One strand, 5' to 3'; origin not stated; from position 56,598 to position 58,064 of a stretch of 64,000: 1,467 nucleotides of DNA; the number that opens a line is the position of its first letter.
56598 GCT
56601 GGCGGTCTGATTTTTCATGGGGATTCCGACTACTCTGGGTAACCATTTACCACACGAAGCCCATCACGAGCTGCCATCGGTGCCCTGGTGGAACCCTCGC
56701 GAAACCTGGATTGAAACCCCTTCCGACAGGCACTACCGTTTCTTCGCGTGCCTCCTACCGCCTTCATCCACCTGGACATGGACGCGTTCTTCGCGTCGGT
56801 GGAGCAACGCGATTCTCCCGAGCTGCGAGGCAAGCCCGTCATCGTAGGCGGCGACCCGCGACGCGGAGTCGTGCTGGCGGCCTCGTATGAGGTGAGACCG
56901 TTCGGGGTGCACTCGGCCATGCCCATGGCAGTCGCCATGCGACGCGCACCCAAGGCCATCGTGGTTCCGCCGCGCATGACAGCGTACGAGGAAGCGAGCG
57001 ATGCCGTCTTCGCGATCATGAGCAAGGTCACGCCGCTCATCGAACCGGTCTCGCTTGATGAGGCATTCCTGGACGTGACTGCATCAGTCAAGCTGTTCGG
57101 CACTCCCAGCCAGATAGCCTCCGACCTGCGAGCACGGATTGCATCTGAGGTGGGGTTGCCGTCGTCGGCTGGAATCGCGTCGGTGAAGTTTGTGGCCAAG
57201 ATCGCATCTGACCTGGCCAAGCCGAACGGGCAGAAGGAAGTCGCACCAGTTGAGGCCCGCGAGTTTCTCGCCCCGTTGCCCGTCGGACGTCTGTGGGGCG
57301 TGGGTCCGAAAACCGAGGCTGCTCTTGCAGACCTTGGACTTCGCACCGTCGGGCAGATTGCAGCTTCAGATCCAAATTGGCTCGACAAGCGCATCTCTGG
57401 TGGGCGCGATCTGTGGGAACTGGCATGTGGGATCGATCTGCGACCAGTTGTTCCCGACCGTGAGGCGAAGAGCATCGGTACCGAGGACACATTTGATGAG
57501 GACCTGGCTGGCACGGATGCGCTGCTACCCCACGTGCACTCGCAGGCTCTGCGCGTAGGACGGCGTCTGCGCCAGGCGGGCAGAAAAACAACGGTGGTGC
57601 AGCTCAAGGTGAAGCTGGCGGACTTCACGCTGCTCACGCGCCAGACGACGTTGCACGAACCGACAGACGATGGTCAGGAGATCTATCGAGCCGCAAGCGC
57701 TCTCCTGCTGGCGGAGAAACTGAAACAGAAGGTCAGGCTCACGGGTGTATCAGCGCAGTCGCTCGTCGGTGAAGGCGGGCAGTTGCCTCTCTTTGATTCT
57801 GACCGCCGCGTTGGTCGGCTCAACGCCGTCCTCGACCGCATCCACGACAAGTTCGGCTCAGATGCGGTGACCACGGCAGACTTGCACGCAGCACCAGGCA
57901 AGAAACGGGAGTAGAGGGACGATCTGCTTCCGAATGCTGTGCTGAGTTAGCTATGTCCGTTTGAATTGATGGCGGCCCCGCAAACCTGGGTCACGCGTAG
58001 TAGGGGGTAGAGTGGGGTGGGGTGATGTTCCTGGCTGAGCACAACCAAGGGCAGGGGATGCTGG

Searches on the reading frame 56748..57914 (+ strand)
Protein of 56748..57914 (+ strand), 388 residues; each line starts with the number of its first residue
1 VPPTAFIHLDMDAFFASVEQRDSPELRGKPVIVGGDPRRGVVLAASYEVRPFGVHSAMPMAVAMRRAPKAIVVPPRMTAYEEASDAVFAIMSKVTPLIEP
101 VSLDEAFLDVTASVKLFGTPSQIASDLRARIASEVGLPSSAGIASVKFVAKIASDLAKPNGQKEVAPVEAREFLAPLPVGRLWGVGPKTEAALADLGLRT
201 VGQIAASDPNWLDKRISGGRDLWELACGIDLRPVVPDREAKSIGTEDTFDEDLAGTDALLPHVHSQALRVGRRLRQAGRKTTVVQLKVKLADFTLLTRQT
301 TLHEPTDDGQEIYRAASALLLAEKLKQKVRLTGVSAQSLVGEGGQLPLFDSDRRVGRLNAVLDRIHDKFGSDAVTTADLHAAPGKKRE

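Call 91: search_protein_families(library=pfam, proteins=[window:56748-57914:+], max_evalue=0.001)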
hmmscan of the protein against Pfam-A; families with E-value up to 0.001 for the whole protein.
window:56748-57914:+ (388 aa): 3 families
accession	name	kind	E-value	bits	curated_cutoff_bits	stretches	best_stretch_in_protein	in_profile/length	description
PF00817.25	IMS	-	3.8e-51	173.3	23.2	1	9-155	1-148/148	impB/mucB/samB family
PF11799.13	IMS_C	-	3.3e-24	85.8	20.7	1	241-345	2-106/109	impB/mucB/samB family C-terminal domain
PF11798.14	IMS_HHH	-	8e-09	35.7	24.4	1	169-198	3-32/32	IMS family HHH motif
